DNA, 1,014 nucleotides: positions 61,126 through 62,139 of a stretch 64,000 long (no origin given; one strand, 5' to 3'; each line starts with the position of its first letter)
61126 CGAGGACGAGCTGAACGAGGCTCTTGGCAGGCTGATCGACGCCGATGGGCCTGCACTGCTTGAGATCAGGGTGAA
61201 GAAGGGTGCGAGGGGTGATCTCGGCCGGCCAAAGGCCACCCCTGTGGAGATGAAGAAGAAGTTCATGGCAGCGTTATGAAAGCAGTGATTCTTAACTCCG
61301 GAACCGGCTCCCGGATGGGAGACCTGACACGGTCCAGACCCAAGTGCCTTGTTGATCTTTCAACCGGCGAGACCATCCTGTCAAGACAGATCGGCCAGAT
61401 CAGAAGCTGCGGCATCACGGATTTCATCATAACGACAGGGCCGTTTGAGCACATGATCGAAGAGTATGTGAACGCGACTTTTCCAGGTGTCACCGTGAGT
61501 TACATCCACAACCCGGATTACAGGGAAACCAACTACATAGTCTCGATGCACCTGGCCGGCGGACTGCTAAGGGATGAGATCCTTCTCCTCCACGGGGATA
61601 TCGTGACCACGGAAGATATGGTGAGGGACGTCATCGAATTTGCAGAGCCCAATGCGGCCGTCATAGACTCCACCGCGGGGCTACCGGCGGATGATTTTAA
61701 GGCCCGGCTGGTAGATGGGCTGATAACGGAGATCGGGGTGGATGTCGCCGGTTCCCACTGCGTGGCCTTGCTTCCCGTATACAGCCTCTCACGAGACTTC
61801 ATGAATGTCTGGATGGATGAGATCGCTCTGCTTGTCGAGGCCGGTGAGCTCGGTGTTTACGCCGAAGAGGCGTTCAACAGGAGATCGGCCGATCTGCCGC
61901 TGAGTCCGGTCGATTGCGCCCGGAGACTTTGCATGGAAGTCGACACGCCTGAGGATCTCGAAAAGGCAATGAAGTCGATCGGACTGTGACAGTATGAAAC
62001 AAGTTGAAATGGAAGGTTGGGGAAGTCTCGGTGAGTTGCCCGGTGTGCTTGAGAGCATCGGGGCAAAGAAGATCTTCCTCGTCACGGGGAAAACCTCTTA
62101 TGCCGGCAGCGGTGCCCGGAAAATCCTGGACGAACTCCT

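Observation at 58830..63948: Phosphonate cassette predicted to install 2-hydroxyethylphosphonate on a surface glycan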

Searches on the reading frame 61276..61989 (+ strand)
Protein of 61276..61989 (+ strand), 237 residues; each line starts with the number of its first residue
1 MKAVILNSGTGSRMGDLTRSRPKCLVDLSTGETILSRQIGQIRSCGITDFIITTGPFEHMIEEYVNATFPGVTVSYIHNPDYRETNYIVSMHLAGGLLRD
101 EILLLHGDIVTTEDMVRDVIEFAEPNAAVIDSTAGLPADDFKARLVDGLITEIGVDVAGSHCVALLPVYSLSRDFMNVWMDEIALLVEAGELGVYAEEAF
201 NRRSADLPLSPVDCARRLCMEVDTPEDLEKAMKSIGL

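Call 3: search_protein_families(library=pfam, proteins=[window:61276-61989:+], max_evalue=0.01)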
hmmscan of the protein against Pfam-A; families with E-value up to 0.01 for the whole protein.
window:61276-61989:+ (237 aa): 2 families
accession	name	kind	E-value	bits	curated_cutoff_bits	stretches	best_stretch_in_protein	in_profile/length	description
PF12804.13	NTP_transf_3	-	3.6e-11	43.9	27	1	3-130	1-120/160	MobA-like NTP transferase domain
PF00483.29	NTP_transferase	-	5e-11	43.1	21.2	1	2-134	1-135/245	Nucleotidyl transferase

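Call 4: search_protein_families(library=ncbifam, proteins=[window:61276-61989:+], max_evalue=0.01)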
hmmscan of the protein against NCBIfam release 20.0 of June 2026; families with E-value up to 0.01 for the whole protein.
window:61276-61989:+ (237 aa): 15 families
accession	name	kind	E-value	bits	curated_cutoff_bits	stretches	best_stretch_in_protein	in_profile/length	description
TIGR03992.1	Arch_glmU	subfamily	1e-18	67.4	292.1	1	1-129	1-127/393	bifunctional sugar-1-phosphate nucleotidylyltransferase/acetyltransferase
NF041135.1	IPPtranDIPPsyn_Thcocales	equivalog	1.4e-15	57.2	580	1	1-235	1-217/419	bifunctional L-myo-inositol-1-phosphate cytidylyltransferase/CDP-L-myo-inositol myo-inositolphosphotransferase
NF041313.1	UDPGP_AglF_Halo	equivalog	2.4e-14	53.4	400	1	1-122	1-118/234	UTP--glucose-1-phosphate uridylyltransferase AglF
NF045761.1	NAMPUrTaseMurU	equivalog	8.3e-12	45.4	250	1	1-116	1-115/226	N-acetylmuramate alpha-1-phosphate uridylyltransferase MurU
NF041173.1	Sug_nt_acttase_Thmprot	equivalog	7.3e-11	41.6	600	1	1-127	1-123/405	bifunctional sugar-1-phosphate nucleotidylyltransferase/acetyltransferase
NF052502.1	man1P_GTase_Rv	exception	2.6e-09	36.4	440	1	2-129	2-128/352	mannose-1-phosphate guanylyltransferase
TIGR01208.1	rmlA_long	equivalog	7.7e-09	34.9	320.25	1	2-127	1-126/353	glucose-1-phosphate thymidylyltransferase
TIGR02623.1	G1P_cyt_trans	equivalog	6.1e-08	32.4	300.25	1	1-66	1-65/255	glucose-1-phosphate cytidylyltransferase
NF045665.1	NTPtran_DVU1551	equivalog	1.2e-07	31.1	315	1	1-85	1-75/359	DVU_1551 family NTP transferase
TIGR03310.1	matur_MocA_YgfJ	equivalog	6.7e-05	22.9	186.45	1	3-127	2-120/188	molybdenum cofactor cytidylyltransferase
NF049965.1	GlMnHpPGnyltfHddC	equivalog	0.00049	19.8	300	1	1-111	1-108/221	D-glycero-D-manno-heptose 1-phosphate guanosyltransferase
NF045697.1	MurNAcPUrMurU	equivalog_domain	0.0013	18.2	370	1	5-67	2-63/229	N-acetylmuramate alpha-1-phosphate uridylyltransferase MurU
NF038362.1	Sden_1164_fam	equivalog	0.0014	18.1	300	1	3-91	4-91/266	Sden_1164 family protein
TIGR00454.1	TIGR00454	hypoth_equivalog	0.0017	18.3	174.7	1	1-84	1-81/183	TIGR00454 family protein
NF010933.0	PRK14353.1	equivalog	0.0047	15.6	505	1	2-122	7-123/453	bifunctional UDP-N-acetylglucosamine diphosphorylase/glucosamine-1-phosphate N-acetyltransferase GlmU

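Call 21: search_solved_structures(query=window:61276-61989:+, max_evalue=0.001, show_alignments=2)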
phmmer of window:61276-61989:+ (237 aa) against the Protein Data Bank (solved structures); distinct sequences matched with E-value up to 0.001: 10.
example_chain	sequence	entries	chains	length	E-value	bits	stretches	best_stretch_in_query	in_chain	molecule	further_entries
8hhd_A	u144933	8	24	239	1.5e-07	34.4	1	1-143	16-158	Nucleotidyl transferase | N-acetylmuramate alpha-1-phosphate uridylyltransferase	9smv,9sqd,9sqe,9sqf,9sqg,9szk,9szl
2ggo_A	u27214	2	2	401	2.3e-06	30.5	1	1-192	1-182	401aa long hypothetical glucose-1-phosphate thymidylyltransferase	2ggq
6pd1_A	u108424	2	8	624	2.4e-06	30.5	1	2-113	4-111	Nucleotidyl transferase/aminotransferase, class V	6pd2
5z09_A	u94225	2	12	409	3.3e-06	30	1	1-192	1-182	Dual sugar-1-phosphate nucleotidylyltransferase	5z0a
1jyk_A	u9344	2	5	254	9e-06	28.6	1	1-101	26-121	CTP:phosphocholine Cytidylyltransferase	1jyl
4y7t_A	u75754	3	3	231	1.4e-05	28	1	1-117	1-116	Nucleotidyl transferase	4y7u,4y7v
2xme_A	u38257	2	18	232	0.00013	24.8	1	1-233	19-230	CTP-INOSITOL-1-PHOSPHATE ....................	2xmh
3hl3_A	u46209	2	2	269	0.00053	22.8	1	1-123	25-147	Glucose-1-phosphate thymidylyltransferase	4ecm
1tzf_A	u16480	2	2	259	0.00088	22.1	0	2-71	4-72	Glucose-1-phosphate cytidylyltransferase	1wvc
7d72_K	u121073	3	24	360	0.00091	22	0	1-82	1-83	Mannose-1-phosphate guanyltransferase beta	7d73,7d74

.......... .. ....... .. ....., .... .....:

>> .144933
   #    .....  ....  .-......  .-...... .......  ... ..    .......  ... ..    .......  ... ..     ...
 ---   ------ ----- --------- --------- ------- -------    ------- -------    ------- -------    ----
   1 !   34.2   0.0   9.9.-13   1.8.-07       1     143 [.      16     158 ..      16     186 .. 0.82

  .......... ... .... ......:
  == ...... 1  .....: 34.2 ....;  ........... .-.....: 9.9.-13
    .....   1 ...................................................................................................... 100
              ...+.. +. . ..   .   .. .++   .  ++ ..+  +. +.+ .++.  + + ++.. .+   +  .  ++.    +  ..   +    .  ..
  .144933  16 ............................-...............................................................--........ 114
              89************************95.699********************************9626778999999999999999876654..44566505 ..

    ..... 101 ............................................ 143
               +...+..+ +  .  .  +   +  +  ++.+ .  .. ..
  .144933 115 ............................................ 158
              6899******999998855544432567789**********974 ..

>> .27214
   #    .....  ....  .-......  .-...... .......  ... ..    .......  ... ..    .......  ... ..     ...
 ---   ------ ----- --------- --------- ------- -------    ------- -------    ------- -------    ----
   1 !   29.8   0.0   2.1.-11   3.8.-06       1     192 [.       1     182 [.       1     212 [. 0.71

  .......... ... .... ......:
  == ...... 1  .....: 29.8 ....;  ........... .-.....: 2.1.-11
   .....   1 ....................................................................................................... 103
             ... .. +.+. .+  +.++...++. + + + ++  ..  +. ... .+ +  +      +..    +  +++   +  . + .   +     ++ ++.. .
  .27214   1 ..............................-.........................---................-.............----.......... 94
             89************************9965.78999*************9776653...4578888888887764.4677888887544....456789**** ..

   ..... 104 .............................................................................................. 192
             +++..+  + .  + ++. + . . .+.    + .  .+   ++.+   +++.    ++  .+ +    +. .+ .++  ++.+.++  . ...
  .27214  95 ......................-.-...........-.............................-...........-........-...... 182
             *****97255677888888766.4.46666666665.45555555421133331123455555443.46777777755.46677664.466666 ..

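Call 31: find_homologous_proteins(query=window:61276-61989:+, max_evalue=0.00001)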
Query window:61276-61989:+ (237 aa): 380 proteins with E <= 0.00001 among 1115 candidates; the best 120 are listed.
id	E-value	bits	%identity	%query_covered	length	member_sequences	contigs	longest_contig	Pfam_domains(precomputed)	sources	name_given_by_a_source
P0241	9.0e-153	524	100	100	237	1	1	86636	PF00483.30,PF12804.14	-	-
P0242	1.4e-117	409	79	100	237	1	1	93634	PF00483.30,PF12804.14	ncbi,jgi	jgi:phosphoenolpyruvate phosphomutase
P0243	4.3e-114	398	75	100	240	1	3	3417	PF00483.30,PF12804.14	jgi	jgi:choline kinase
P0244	4.8e-109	381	74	100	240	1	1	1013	PF00483.30,PF12804.14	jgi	jgi:phosphoenolpyruvate phosphomutase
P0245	1.3e-108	380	75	100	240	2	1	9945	PF00483.30,PF12804.14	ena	-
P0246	1.3e-89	318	59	100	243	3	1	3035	PF00483.30,PF12804.14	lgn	-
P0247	5.5e-88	312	60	100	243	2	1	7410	PF00483.30,PF12804.14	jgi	jgi:choline kinase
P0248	5.6e-87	309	58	100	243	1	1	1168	PF00483.30,PF12804.14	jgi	jgi:phosphoenolpyruvate phosphomutase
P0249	9.3e-86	305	62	99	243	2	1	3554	PF00483.30,PF12804.14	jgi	jgi:choline kinase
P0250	1.4e-85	304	57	99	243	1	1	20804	PF00483.30,PF12804.14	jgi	jgi:choline kinase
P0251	6.9e-85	302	61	100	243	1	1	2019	PF00483.30,PF12804.14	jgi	jgi:choline kinase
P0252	2.6e-73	264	53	98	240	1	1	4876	PF00483.30,PF12804.14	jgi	jgi:phosphoenolpyruvate phosphomutase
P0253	1.4e-71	259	54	100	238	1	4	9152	PF00483.30,PF12804.14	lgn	-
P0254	2.5e-71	258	54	100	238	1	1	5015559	PF00483.30,PF12804.14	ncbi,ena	-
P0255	5.7e-71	257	54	100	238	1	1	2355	PF00483.30,PF12804.14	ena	-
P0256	2.4e-70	255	54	99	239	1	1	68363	PF00483.30,PF12804.14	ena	-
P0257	4.8e-70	254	53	97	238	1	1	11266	PF00483.30,PF20202.5,PF12804.14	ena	-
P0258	7.9e-70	253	52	98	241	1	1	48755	PF00483.30,PF12804.14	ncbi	-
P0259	1.1e-69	253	53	100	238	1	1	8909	PF00483.30,PF12804.14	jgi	-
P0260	1.9e-69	252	53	99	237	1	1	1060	PF00483.30,PF12804.14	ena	-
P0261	3.1e-69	251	52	99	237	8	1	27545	PF00483.30,PF12804.14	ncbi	-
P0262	3.5e-69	251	52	100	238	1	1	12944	PF00483.30,PF12804.14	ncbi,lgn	-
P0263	4.4e-69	251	53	99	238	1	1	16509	PF00483.30,PF12804.14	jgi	-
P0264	8.2e-69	250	51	100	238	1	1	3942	PF00483.30,PF12804.14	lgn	-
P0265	2.0e-67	245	53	99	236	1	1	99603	PF00483.30,PF12804.14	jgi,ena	-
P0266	3.9e-67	244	51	98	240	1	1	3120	PF00483.30,PF12804.14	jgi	jgi:choline kinase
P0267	7.8e-67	243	53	99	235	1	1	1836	PF00483.30,PF12804.14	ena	-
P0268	2.1e-66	242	48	97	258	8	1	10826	PF00483.30,PF12804.14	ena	-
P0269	6.3e-66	240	54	99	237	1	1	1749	PF00483.30,PF12804.14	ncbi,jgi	jgi:choline kinase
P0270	7.8e-66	240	49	99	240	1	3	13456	PF00483.30,PF12804.14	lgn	-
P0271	1.3e-65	239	48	98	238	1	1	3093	PF00483.30,PF12804.14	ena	-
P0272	3.8e-65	238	49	100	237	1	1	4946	PF12804.14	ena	-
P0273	4.2e-64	234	53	99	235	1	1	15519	PF00483.30,PF12804.14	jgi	jgi:choline kinase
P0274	9.2e-64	233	51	100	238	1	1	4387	PF00483.30,PF12804.14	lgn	-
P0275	3.4e-63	231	49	98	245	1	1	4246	PF00483.30,PF12804.14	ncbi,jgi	-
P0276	3.0e-62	228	47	99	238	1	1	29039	PF00483.30,PF20202.5,PF12804.14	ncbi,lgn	-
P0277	3.5e-62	228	46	98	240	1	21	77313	PF00483.30,PF20202.5,PF12804.14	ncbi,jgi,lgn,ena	jgi:L-glutamine-phosphate cytidylyltransferase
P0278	3.8e-62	228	48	97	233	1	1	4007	PF20202.5,PF12804.14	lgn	-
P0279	6.6e-62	227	46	97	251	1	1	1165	PF12804.14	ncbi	-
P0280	7.2e-62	227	51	96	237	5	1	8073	PF00483.30,PF12804.14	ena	-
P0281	7.7e-62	227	46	97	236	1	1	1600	PF00483.30,PF12804.14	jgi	jgi:choline kinase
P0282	8.6e-62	227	47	97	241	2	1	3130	PF00483.30,PF12804.14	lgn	-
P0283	1.4e-61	226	45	97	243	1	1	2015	PF00483.30,PF12804.14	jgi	jgi:L-glutamine-phosphate cytidylyltransferase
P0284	2.3e-61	225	45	100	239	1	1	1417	PF00483.30,PF12804.14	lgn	-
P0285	3.9e-61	225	48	97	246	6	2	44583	PF00483.30,PF12804.14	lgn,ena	-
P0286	5.1e-61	224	47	97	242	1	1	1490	PF00483.30,PF12804.14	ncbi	-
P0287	6.1e-61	224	47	96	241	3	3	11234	PF00483.30,PF12804.14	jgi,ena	-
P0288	6.5e-61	224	48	100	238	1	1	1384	PF00483.30,PF12804.14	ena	-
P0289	7.6e-61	224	47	96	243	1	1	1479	PF00483.30,PF12804.14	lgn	-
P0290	8.2e-61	223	47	97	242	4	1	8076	PF00483.30,PF12804.14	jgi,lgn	-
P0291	9.7e-61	223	47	99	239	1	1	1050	PF00483.30,PF12804.14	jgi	jgi:phosphoenolpyruvate phosphomutase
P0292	1.3e-60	223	45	99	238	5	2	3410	PF00483.30,PF12804.14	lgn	-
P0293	1.4e-60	223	46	99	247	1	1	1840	PF00483.30,PF12804.14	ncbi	-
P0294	1.5e-60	223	50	96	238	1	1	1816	PF00483.30,PF12804.14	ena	-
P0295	4.3e-60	221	45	98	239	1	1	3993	PF00483.30,PF12804.14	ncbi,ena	-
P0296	7.2e-60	220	45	100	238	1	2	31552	PF00483.30,PF12804.14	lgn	-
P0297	7.7e-60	220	44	99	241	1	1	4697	PF00483.30,PF12804.14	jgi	-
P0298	1.8e-59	219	47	96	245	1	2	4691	PF00483.30,PF12804.14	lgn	-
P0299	2.4e-59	219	49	96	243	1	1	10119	PF00483.30,PF12804.14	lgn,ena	-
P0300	5.2e-59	218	47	97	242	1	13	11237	PF00483.30,PF12804.14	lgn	-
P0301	6.0e-59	217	48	96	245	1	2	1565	PF00483.30,PF12804.14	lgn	-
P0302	1.8e-58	216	43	100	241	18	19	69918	PF00483.30,PF12804.14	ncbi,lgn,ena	-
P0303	4.0e-58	215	46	96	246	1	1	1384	PF00483.30,PF12804.14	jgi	-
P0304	1.2e-57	213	47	96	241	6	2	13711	PF00483.30,PF12804.14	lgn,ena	-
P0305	2.9e-57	212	48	99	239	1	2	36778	PF00483.30,PF20202.5,PF12804.14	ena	-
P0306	3.8e-57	211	45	97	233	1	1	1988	PF00483.30,PF12804.14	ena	-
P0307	3.9e-57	211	47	97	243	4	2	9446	PF00483.30,PF12804.14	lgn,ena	-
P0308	4.0e-57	211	45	97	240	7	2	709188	PF00483.30,PF12804.14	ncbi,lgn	-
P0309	5.1e-57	211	44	100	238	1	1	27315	PF12804.14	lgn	-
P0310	6.0e-57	211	46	96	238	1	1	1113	PF00483.30,PF20202.5,PF12804.14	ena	-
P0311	6.5e-57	211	46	97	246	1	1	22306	PF00483.30,PF12804.14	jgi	-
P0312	1.2e-56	210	45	96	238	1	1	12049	PF00483.30,PF12804.14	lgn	-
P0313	1.2e-56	210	46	96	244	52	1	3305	PF00483.30,PF12804.14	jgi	-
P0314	1.4e-56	210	47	96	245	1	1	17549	PF00483.30,PF12804.14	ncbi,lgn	-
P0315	2.1e-56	209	41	100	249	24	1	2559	PF00483.30,PF12804.14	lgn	-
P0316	2.4e-56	209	46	99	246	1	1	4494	PF00483.30,PF20202.5,PF12804.14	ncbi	-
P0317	2.5e-56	209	44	97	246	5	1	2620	PF00483.30,PF12804.14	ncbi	-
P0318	5.2e-56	208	44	99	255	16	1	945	PF00483.30,PF20202.5,PF12804.14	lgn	-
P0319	8.6e-56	207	47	97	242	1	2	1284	PF00483.30,PF12804.14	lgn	-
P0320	9.2e-56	207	46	99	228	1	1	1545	PF00483.30,PF12804.14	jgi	jgi:choline kinase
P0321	9.2e-56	207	44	97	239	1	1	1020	PF00483.30,PF12804.14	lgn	-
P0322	1.1e-55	207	45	100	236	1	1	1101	PF00483.30,PF12804.14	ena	-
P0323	1.2e-55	207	46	96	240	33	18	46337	PF00483.30,PF12804.14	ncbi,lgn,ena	-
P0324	1.3e-55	206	44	98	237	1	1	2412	PF00483.30,PF12804.14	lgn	-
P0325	1.6e-55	206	44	99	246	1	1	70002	PF00483.30,PF12804.14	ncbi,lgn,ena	-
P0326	1.8e-55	206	47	96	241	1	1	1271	PF12804.14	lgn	-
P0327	2.1e-55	206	45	96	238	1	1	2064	PF12804.14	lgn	-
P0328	2.2e-55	206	43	100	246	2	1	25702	PF00483.30,PF12804.14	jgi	-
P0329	3.1e-55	205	45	98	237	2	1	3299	PF00483.30,PF12804.14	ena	-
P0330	3.6e-55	205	44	99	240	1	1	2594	PF00483.30,PF12804.14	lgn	-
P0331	3.7e-55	205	46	96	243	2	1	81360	PF00483.30,PF12804.14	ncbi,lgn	-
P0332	4.1e-55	205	45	97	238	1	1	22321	PF00483.30,PF20202.5,PF12804.14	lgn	-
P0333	5.4e-55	204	45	97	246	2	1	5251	PF12804.14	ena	-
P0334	9.3e-55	204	47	96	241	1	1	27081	PF12804.14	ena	-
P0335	1.2e-54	203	44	97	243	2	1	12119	PF00483.30,PF20202.5,PF12804.14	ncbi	-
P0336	1.7e-54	203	45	97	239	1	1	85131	PF00483.30,PF12804.14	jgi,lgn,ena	-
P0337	1.8e-54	203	45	100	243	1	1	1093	PF00483.30,PF12804.14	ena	-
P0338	1.8e-54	203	46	96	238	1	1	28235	PF12804.14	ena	-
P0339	2.9e-54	202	45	95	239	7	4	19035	PF12804.14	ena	-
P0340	8.2e-54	201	43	97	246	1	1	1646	PF00483.30,PF12804.14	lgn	-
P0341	9.1e-54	200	45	96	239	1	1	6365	PF12804.14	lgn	-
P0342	1.1e-53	200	46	97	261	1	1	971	PF00483.30,PF20202.5,PF12804.14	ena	-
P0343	1.4e-53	200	44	96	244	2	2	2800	PF00483.30,PF12804.14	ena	-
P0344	1.5e-53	200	47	97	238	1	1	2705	PF00483.30,PF12804.14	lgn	-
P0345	1.6e-53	200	44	99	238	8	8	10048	PF00483.30,PF12804.14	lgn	-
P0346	1.7e-53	200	44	100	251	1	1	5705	PF00483.30,PF20202.5,PF12804.14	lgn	-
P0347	1.7e-53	200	43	99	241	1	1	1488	PF00483.30,PF12804.14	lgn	-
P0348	2.0e-53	199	40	100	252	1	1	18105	PF00483.30,PF20202.5,PF12804.14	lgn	-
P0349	2.8e-53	199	47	99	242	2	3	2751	PF00483.30,PF12804.14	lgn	-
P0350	4.4e-53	198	43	97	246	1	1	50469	PF00483.30,PF20202.5,PF12804.14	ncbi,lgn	-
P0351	4.7e-53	198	42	99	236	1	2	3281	PF00483.30,PF20202.5,PF12804.14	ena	-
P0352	6.5e-53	198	46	99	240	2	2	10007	PF00483.30,PF12804.14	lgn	-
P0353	7.0e-53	198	43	97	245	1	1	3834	PF00483.30,PF12804.14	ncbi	-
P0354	8.5e-53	197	44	100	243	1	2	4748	PF00483.30,PF12804.14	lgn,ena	-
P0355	1.7e-52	196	43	97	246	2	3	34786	PF00483.30,PF12804.14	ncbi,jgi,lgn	-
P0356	3.8e-52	195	45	99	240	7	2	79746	PF12804.14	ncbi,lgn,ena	-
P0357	4.1e-52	195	45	97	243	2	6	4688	PF00483.30,PF12804.14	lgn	-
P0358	5.2e-52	195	44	98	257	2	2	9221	PF00483.30,PF12804.14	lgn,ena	-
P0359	1.2e-51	193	46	96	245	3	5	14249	PF00483.30,PF12804.14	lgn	-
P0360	1.8e-51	193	45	96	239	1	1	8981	PF00483.30,PF20202.5,PF12804.14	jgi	-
